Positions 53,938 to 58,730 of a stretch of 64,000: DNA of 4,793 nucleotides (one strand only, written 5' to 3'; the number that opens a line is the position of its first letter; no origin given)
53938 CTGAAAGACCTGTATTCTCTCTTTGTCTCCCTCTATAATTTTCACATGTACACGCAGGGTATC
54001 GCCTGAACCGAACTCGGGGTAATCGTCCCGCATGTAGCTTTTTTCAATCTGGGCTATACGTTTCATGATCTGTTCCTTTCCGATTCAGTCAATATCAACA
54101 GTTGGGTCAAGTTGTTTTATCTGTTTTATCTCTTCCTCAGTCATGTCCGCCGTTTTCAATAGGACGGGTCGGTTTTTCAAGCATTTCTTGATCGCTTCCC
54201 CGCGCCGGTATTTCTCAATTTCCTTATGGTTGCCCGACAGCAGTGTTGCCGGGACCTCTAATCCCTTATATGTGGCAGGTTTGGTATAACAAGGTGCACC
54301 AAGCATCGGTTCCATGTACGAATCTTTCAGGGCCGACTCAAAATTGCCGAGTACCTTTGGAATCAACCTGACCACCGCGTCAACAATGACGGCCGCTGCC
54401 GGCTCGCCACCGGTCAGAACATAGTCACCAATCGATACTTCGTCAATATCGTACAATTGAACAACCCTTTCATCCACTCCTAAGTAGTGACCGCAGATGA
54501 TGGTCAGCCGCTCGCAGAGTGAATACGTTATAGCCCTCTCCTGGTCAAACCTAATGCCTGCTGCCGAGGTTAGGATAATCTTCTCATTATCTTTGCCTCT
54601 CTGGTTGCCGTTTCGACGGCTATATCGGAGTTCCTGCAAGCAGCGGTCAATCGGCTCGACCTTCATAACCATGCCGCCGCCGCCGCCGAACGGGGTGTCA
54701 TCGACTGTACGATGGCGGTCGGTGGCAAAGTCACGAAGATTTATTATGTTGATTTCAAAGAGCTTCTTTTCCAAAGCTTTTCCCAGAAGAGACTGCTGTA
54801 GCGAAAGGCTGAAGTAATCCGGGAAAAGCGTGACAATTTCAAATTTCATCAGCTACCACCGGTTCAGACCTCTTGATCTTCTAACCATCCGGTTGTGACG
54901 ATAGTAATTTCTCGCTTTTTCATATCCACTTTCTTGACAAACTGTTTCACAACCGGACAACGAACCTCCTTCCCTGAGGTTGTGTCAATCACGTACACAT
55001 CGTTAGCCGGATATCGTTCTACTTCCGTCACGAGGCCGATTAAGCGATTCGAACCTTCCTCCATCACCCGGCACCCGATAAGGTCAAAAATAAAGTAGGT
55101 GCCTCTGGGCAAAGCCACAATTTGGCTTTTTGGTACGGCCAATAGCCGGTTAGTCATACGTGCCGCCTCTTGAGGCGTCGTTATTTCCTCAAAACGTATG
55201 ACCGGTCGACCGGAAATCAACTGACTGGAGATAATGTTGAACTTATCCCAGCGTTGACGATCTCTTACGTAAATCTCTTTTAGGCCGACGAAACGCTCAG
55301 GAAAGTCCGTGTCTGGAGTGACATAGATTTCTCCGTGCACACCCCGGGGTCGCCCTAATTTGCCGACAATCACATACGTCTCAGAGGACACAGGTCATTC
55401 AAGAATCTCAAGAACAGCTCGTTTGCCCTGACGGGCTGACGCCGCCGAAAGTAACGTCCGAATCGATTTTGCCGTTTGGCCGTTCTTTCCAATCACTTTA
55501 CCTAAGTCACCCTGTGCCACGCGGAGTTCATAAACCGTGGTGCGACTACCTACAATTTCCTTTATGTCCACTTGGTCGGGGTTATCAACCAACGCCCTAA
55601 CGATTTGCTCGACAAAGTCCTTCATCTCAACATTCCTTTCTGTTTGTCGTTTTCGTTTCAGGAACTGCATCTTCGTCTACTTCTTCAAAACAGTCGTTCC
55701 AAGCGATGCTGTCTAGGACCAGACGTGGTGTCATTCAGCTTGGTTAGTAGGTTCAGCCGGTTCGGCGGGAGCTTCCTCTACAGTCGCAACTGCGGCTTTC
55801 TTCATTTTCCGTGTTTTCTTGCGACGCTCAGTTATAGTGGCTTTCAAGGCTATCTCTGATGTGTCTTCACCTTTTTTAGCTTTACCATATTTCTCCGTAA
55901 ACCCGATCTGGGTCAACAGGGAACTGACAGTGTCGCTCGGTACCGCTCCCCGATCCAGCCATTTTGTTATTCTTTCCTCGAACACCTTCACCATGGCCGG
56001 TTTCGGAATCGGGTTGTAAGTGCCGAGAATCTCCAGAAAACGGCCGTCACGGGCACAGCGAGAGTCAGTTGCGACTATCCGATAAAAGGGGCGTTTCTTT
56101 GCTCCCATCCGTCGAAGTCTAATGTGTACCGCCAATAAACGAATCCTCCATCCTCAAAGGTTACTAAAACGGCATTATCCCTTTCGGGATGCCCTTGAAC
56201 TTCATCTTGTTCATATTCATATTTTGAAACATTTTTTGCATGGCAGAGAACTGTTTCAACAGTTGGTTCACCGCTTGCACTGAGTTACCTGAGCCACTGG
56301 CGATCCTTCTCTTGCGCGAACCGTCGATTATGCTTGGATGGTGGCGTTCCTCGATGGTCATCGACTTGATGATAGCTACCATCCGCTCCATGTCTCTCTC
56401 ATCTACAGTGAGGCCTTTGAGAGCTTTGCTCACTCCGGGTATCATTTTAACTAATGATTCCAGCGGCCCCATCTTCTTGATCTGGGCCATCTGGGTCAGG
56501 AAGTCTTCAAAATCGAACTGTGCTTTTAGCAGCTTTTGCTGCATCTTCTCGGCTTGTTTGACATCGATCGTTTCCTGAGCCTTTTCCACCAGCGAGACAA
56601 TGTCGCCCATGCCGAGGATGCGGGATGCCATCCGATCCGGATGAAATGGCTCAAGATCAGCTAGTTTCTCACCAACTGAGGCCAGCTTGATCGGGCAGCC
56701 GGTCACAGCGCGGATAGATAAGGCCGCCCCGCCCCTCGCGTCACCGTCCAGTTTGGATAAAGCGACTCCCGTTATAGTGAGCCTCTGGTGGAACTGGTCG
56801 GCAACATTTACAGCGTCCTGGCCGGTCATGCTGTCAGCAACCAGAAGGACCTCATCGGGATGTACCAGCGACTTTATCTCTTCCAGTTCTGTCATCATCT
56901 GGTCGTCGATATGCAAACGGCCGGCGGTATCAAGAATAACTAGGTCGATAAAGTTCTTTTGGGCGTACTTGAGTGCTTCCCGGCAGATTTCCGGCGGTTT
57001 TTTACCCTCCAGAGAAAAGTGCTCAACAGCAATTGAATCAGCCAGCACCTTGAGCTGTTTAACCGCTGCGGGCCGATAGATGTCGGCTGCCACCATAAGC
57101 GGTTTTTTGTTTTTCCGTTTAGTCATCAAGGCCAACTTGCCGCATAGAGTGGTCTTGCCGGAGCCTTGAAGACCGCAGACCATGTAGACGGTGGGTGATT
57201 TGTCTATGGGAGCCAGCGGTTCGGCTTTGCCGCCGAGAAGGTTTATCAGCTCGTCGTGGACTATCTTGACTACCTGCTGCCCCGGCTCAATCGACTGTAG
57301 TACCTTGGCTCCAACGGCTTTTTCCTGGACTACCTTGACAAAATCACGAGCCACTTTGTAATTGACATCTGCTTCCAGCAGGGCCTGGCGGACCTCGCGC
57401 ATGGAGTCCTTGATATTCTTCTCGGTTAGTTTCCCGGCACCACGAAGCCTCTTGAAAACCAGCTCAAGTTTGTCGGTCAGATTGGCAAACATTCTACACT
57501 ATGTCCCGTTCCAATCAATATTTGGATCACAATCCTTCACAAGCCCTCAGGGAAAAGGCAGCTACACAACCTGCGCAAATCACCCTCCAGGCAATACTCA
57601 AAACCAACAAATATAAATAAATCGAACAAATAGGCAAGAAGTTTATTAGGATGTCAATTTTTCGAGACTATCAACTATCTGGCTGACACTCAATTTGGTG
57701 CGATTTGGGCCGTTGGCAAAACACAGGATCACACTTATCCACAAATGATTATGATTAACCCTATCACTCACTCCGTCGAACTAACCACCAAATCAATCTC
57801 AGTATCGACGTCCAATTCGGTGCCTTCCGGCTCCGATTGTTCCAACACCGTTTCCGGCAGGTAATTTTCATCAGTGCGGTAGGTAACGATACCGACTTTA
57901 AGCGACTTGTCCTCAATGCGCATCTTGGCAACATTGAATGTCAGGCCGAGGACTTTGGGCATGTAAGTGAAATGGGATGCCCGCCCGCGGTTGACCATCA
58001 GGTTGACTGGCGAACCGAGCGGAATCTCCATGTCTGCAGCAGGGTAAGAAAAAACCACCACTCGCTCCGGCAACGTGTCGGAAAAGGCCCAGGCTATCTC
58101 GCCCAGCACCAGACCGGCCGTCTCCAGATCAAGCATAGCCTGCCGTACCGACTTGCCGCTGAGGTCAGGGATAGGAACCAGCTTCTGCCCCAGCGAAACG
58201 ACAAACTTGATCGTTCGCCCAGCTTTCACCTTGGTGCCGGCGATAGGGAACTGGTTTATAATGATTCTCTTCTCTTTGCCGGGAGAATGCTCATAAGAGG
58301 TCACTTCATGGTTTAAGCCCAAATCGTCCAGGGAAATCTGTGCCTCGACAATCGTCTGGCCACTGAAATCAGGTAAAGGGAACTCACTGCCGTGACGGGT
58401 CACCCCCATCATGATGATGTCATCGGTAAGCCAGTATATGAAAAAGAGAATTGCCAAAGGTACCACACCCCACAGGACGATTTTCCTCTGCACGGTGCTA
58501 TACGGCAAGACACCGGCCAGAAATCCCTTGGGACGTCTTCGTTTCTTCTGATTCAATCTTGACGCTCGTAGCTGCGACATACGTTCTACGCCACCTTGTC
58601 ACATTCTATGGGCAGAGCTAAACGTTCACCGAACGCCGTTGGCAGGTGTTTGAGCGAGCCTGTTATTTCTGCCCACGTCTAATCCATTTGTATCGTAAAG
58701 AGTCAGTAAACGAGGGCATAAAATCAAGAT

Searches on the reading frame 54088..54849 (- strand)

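Call 14: search_protein_families(library=pfam, proteins=[window:54088-54849:-])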
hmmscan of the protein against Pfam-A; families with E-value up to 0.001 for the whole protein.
window:54088-54849:- (254 aa): 1 family
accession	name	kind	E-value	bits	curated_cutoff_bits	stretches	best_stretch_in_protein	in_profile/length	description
PF01746.26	tRNA_m1G_MT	-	3.6e-51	174.1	27.3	1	23-228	2-195/195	tRNA (Guanine-1)-methyltransferase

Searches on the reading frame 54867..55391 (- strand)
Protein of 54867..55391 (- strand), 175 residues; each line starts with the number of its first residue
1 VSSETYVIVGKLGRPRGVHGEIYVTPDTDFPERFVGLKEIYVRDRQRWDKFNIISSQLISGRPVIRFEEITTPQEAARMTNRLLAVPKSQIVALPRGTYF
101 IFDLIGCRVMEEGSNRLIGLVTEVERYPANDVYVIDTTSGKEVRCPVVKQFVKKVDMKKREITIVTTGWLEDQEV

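Call 14: search_protein_families(library=pfam, proteins=[window:54867-55391:-])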
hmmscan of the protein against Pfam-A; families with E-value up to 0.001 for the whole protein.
window:54867-55391:- (175 aa): 3 families
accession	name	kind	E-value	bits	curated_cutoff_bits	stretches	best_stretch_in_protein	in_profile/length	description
PF24986.1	PRC_RimM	-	9.7e-17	60.8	27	1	102-165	2-64/69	RimM PRC barrel domain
PF01782.24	RimM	-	1.8e-16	60.6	23.5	1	9-90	2-84/84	RimM N-terminal domain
PF05239.21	PRC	-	4.2e-05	23.9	21.2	1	98-164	3-71/78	PRC-barrel domain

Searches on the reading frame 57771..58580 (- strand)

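Call 14: search_protein_families(library=pfam, proteins=[window:57771-58580:-])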
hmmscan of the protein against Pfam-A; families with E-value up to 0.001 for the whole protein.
window:57771-58580:- (270 aa): 1 family
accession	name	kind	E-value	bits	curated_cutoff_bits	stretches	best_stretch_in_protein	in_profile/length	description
PF03793.24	PASTA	-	3.1e-33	114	23.2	3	69-129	3-63/64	PASTA domain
